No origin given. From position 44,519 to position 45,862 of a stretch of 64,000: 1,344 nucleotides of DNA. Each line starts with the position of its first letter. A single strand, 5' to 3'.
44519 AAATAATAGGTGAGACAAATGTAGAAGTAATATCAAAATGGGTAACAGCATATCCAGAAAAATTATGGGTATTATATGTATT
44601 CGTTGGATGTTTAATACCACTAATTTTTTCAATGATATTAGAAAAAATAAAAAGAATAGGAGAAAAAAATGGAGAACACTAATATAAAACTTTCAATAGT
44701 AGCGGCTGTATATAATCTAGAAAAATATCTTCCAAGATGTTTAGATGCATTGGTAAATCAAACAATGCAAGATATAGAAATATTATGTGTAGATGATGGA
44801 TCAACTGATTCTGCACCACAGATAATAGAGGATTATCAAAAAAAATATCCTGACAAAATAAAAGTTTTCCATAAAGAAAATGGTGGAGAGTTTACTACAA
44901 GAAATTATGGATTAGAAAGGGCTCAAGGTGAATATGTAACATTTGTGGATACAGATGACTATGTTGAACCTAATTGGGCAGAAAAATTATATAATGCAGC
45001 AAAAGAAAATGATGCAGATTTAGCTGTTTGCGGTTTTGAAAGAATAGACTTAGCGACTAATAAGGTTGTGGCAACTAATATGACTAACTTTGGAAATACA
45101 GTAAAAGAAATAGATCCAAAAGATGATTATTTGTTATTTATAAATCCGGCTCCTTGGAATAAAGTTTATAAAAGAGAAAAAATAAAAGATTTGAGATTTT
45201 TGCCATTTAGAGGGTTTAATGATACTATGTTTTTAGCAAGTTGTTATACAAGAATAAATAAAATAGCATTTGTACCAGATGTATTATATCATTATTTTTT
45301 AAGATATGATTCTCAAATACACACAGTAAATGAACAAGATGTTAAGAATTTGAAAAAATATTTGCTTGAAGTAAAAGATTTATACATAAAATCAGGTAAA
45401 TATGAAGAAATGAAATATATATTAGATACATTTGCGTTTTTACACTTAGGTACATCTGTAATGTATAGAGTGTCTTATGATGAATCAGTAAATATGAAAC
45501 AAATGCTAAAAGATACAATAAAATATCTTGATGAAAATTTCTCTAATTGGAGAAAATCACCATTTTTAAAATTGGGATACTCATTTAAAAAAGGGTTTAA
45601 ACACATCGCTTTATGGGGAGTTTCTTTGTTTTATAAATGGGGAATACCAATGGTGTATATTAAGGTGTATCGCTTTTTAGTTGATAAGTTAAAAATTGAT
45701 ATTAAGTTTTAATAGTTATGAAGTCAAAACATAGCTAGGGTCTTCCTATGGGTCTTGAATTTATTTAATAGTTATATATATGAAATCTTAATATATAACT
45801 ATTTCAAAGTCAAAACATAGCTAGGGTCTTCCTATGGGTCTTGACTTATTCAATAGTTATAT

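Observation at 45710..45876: Five same-orientation copies of a ~95-nt structured palindromic element parked directly after stop codons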

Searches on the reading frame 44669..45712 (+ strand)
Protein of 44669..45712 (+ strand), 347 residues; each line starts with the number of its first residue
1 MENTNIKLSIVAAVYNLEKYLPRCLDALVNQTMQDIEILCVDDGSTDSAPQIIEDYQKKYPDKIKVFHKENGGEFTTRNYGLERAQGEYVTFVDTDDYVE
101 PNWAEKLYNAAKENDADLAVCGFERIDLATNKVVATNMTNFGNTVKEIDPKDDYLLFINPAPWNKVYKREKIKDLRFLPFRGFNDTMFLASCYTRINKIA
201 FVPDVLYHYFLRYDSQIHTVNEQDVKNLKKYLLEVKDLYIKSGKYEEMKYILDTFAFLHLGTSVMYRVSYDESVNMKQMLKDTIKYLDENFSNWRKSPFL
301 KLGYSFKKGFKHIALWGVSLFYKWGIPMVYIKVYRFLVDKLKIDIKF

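Call 26: search_protein_families(library=pfam, proteins=[window:44669-45712:+])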
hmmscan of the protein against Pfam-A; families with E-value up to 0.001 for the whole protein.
window:44669-45712:+ (347 aa): 3 families
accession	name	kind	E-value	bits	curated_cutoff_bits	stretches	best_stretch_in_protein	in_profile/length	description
PF00535.33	Glycos_transf_2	-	1.4e-37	129.7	23.3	1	9-174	1-166/168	Glycosyl transferase family 2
PF10111.15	Glyco_tranf_2_2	-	9.9e-09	35.5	27.3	1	10-109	2-104/276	Glycosyltransferase like family 2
PF13641.12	Glyco_tranf_2_3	-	4.7e-08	33.8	27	1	9-175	4-174/230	Glycosyltransferase like family 2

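Call 57: find_encoding_contigs(protein=window:44669-45712:+, flank=1500, max_places=10)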
Protein window:44669-45712:+ (347 aa): no gene with exactly this product is on record in the collection.
